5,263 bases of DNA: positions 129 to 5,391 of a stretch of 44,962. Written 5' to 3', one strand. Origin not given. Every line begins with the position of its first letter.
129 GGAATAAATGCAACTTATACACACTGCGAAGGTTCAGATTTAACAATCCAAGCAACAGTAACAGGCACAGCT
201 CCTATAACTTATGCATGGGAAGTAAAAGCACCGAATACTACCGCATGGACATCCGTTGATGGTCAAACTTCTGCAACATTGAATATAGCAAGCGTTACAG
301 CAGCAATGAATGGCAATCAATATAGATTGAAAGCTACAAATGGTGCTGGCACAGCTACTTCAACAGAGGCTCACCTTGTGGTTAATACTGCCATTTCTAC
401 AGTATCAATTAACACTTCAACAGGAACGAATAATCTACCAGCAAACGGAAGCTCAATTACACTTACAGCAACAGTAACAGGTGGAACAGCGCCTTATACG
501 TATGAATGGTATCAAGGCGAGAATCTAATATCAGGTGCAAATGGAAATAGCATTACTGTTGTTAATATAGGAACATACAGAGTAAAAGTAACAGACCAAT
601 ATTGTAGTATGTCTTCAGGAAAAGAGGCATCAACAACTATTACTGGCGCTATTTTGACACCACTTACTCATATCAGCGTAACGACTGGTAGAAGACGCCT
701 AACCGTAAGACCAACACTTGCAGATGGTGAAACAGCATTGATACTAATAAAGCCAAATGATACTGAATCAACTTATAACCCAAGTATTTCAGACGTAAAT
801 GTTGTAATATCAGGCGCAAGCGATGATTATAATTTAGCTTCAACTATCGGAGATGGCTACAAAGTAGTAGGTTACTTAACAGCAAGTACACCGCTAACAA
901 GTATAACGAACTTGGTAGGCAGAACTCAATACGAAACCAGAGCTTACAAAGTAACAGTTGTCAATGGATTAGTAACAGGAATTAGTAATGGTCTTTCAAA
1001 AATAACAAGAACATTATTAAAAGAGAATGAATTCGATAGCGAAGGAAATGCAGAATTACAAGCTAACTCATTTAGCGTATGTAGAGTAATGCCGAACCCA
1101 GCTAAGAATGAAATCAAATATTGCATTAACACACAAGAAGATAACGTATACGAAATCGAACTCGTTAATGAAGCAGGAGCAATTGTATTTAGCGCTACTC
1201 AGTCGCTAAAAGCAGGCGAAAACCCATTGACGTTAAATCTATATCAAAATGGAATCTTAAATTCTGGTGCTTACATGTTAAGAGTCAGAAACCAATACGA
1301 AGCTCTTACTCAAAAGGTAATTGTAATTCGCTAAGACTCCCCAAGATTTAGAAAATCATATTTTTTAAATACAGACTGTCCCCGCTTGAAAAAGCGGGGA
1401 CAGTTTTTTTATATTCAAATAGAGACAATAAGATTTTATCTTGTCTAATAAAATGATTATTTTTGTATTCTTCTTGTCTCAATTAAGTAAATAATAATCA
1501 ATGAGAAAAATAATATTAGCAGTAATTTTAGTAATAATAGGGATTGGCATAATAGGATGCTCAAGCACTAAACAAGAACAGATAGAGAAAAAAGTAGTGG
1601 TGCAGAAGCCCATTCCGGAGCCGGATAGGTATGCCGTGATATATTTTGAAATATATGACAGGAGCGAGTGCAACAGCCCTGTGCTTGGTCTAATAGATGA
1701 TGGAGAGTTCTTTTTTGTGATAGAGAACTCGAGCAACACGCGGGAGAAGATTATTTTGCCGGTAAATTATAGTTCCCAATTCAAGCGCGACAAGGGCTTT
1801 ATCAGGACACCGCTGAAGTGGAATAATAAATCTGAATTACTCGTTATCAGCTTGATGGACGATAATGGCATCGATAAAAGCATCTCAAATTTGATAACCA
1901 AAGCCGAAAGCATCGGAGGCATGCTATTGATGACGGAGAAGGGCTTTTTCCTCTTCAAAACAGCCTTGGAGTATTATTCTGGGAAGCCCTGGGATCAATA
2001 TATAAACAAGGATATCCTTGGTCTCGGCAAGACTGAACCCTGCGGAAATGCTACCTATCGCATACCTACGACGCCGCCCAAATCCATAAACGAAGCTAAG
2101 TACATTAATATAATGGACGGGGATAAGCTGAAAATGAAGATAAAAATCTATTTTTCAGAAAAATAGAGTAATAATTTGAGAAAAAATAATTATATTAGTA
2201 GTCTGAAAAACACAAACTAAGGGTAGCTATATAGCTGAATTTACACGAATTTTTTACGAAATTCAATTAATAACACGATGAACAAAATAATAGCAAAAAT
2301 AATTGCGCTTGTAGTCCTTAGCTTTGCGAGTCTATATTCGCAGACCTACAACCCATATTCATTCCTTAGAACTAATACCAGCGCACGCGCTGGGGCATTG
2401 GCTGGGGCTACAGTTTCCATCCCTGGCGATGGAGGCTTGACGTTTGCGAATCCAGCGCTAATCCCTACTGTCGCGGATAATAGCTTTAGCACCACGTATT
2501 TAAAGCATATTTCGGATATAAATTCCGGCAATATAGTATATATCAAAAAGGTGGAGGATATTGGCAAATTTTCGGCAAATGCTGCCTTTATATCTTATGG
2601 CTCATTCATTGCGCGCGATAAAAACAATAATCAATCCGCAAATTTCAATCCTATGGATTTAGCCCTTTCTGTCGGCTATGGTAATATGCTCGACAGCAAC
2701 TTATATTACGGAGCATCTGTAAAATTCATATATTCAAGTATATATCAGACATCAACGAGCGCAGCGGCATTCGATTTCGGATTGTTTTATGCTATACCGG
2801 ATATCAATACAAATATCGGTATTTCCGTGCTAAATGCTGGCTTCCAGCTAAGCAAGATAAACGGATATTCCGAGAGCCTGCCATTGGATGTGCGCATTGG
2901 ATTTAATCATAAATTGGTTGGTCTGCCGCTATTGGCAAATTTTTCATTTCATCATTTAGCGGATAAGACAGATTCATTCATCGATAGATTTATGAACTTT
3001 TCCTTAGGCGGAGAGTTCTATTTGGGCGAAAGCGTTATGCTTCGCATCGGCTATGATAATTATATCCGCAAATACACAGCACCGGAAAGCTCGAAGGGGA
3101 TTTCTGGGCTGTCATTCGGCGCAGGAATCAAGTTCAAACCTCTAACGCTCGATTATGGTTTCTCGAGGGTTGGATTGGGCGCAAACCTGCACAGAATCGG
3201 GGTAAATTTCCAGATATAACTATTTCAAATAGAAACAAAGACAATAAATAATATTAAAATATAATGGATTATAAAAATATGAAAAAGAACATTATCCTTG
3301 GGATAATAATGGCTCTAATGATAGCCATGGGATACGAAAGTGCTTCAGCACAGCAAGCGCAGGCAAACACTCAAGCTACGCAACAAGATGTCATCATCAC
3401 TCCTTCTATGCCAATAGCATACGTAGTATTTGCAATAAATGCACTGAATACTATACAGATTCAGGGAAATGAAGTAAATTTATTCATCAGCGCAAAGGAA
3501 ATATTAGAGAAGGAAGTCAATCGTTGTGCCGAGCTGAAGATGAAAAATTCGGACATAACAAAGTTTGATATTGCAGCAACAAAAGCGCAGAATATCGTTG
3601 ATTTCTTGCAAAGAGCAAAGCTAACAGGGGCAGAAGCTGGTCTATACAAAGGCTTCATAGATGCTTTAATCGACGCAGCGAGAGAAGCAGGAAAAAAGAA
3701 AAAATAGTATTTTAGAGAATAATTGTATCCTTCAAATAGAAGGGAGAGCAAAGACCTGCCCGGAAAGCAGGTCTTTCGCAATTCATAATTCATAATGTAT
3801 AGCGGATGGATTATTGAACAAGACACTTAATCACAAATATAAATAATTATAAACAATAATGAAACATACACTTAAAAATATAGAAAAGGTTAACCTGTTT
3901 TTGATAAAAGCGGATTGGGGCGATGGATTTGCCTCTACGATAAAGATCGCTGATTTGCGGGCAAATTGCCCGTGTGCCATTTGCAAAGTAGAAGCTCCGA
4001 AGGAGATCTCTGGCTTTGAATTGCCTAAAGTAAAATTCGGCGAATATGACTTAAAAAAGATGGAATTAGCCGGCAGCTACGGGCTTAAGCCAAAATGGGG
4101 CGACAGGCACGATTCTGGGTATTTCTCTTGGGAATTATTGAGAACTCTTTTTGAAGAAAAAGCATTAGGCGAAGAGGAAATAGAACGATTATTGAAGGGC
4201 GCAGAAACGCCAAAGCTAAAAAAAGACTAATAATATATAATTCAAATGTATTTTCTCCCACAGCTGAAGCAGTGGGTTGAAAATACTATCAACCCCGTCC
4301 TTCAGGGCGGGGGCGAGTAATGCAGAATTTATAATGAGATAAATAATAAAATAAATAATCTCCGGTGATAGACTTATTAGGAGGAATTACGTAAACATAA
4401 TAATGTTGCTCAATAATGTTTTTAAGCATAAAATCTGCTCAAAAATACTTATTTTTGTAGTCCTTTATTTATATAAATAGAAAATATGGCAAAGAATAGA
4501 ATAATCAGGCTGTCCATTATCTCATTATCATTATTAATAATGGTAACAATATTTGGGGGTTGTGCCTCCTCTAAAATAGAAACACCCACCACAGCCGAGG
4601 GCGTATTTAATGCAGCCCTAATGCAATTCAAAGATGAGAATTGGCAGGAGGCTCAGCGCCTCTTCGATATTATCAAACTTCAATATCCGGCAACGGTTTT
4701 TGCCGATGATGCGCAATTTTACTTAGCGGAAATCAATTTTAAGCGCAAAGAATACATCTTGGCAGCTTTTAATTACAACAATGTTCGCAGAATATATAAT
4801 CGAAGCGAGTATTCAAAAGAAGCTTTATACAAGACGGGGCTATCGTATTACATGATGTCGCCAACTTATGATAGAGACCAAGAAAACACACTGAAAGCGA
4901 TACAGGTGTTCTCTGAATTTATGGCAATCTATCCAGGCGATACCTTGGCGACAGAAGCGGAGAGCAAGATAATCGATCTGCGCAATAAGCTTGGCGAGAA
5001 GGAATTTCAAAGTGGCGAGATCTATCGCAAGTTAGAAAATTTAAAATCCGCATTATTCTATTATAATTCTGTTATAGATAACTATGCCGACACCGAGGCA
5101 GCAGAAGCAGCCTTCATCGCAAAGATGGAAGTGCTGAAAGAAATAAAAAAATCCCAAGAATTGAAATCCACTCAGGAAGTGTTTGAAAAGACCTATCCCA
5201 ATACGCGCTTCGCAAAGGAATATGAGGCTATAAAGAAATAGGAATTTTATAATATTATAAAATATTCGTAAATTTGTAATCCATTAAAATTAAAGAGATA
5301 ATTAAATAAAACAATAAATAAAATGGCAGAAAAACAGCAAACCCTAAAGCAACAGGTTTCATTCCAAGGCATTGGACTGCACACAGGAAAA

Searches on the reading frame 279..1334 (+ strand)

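Call 85: search_protein_families(library=pfam, proteins=[window:279-1334:+], max_evalue=0.001)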
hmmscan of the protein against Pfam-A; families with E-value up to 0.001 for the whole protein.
window:279-1334:+ (351 aa): 3 families
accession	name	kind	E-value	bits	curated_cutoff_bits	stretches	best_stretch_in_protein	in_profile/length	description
PF18962.6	Por_Secre_tail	-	2.3e-07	31.5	27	1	271-349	2-75/75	Secretion system C-terminal sorting domain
PF13573.12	SprB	-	3.8e-06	26.9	28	1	61-81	16-36/37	SprB repeat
PF07679.22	I-set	-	0.00045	20.7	23.7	0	56-96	14-53/90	Immunoglobulin I-set domain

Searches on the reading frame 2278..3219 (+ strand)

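Call 85: search_protein_families(library=pfam, proteins=[window:2278-3219:+], max_evalue=0.001)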
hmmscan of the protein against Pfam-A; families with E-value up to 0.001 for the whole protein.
window:2278-3219:+ (313 aa): 1 family
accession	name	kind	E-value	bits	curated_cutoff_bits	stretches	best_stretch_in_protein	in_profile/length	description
PF19572.5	PorV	-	0.00022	21.3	27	1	29-161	15-152/243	Type IX secretion system protein PorV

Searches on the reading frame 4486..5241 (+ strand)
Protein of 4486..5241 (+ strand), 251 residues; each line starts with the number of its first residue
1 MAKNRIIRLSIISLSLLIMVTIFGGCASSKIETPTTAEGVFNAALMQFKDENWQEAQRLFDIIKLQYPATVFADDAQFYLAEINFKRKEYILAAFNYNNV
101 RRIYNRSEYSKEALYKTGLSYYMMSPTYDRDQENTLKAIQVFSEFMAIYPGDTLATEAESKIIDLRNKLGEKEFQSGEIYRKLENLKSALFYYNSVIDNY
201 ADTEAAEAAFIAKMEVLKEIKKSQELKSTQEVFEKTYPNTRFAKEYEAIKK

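Call 85: search_protein_families(library=pfam, proteins=[window:4486-5241:+], max_evalue=0.001)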
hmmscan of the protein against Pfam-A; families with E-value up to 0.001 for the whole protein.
window:4486-5241:+ (251 aa): 4 families
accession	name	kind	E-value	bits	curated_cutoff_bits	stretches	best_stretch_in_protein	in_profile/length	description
PF13525.12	YfiO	-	7.4e-22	78.6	25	1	37-225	5-196/203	Outer membrane lipoprotein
PF13174.12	TPR_6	-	3.1e-11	43.6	26.3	0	112-151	1-32/33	Tetratricopeptide repeat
PF07719.23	TPR_2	-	2.6e-05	24.5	27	0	177-197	8-28/34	Tetratricopeptide repeat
PF13512.12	TPR_18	-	0.00023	21.8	21.9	1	38-161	11-144/145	Tetratricopeptide repeat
